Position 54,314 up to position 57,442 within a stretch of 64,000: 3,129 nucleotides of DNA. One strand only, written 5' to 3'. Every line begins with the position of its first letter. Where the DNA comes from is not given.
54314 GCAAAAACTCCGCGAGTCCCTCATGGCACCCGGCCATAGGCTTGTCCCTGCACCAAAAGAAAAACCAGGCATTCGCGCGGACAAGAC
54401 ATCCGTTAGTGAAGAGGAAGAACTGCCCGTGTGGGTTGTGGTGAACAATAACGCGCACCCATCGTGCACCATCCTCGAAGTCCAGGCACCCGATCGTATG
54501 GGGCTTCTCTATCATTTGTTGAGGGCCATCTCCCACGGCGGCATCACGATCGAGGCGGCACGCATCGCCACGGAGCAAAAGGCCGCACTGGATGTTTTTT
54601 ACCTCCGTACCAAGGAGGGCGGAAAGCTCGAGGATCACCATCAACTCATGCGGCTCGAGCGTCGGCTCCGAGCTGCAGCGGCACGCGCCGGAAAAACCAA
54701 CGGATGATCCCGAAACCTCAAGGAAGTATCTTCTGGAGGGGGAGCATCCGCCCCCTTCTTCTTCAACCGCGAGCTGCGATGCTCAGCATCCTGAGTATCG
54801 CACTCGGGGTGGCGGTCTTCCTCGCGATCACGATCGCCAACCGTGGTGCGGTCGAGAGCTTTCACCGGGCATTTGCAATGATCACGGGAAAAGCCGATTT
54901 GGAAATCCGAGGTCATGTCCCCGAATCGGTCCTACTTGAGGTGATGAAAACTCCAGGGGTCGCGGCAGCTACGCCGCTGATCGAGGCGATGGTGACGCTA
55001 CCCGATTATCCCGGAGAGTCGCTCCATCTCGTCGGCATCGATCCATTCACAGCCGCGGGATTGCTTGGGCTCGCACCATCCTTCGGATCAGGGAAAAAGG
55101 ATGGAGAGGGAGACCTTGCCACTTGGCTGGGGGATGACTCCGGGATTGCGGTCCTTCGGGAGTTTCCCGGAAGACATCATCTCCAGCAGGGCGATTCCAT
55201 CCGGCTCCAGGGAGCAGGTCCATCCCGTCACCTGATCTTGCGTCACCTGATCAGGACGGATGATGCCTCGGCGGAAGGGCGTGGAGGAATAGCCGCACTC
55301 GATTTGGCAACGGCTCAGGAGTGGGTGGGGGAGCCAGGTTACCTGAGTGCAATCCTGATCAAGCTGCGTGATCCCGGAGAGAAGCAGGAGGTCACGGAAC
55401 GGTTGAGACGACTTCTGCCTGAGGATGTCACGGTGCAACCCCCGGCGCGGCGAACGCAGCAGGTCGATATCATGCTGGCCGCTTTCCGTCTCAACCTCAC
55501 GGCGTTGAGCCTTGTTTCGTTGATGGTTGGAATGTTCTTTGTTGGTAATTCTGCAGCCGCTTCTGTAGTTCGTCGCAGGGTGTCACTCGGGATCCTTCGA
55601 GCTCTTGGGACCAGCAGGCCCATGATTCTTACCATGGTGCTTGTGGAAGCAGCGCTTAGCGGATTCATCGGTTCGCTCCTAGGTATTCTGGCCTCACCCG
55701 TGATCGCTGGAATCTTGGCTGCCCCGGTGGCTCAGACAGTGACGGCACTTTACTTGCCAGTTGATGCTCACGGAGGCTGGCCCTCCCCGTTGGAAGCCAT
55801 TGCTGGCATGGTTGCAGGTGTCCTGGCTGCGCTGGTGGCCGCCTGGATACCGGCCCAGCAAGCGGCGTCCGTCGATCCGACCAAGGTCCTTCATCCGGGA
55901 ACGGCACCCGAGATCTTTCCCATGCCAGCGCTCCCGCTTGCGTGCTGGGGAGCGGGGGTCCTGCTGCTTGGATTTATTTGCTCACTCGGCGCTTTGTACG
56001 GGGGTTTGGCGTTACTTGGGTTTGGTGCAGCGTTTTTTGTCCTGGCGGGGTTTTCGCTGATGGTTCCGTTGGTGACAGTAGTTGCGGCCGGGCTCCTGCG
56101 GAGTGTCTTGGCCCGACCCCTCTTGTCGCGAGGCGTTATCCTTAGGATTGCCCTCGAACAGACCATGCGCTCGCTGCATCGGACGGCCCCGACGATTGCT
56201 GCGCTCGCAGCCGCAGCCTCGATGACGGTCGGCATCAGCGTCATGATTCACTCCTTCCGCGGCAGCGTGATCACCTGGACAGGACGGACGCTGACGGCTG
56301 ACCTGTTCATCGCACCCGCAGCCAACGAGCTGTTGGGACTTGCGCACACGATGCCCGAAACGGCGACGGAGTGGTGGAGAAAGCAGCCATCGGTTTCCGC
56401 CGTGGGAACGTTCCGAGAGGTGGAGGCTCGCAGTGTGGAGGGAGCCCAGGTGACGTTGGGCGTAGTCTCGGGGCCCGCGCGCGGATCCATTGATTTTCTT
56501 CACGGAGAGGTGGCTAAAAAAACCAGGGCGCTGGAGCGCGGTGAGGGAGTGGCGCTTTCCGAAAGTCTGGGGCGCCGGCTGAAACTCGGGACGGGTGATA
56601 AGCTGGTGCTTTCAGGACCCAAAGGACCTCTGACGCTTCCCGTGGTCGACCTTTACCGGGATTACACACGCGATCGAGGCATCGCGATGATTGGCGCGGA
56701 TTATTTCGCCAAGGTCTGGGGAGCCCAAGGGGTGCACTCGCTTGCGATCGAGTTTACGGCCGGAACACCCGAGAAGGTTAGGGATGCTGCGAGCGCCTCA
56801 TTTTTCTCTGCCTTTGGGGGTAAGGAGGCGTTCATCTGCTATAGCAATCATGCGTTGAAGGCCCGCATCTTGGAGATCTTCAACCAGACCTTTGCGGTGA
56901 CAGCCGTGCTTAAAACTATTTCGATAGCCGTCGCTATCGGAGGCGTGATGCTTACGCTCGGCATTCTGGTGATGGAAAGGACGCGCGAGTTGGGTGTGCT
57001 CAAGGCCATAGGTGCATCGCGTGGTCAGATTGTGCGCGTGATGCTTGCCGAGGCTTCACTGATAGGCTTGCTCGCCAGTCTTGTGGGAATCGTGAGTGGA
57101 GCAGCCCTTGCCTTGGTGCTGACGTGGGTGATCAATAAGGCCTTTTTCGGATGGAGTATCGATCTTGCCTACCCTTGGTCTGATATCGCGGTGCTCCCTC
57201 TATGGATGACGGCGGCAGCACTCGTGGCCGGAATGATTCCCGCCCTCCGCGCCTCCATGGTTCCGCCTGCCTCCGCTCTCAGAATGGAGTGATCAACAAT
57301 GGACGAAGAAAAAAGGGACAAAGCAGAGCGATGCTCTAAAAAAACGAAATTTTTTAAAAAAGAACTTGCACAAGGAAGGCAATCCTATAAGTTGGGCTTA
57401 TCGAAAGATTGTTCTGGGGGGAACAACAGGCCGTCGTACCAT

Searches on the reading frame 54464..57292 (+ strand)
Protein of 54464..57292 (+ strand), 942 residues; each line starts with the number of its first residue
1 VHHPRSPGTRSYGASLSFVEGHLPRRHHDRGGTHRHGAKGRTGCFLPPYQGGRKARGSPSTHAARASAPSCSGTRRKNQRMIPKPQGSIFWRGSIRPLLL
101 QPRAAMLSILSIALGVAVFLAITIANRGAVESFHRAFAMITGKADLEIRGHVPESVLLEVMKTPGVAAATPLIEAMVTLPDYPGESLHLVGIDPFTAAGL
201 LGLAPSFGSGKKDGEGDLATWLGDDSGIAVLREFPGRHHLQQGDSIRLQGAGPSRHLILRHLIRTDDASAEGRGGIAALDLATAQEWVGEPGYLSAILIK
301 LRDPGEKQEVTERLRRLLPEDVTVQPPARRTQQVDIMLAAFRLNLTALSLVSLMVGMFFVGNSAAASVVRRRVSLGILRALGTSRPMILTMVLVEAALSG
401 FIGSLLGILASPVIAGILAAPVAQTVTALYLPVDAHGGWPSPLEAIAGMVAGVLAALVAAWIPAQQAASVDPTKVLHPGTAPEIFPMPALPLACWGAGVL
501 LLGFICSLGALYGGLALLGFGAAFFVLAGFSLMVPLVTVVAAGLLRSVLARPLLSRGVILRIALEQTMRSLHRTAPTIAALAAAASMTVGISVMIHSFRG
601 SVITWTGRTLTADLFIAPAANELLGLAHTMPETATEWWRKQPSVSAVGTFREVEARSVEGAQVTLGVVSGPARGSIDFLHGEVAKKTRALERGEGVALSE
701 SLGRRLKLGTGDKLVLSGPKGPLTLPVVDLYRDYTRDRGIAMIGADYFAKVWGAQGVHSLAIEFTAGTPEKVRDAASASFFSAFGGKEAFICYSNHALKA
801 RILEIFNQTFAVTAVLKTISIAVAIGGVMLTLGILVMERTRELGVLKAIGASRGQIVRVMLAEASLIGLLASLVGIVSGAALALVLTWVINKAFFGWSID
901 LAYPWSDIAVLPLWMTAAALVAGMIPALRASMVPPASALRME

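Call 54: search_protein_families(library=pfam, proteins=[window:54464-57292:+], max_evalue=0.001)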
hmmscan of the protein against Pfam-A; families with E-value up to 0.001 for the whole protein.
window:54464-57292:+ (942 aa): 2 families
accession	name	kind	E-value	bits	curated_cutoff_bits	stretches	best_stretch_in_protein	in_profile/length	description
PF02687.27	FtsX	-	4.3e-30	104.7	25.5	2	818-931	5-116/120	FtsX-like permease C-terminal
PF12704.14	MacB_PCD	-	1.7e-08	35.5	27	1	106-316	2-206/207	MacB-like periplasmic core domain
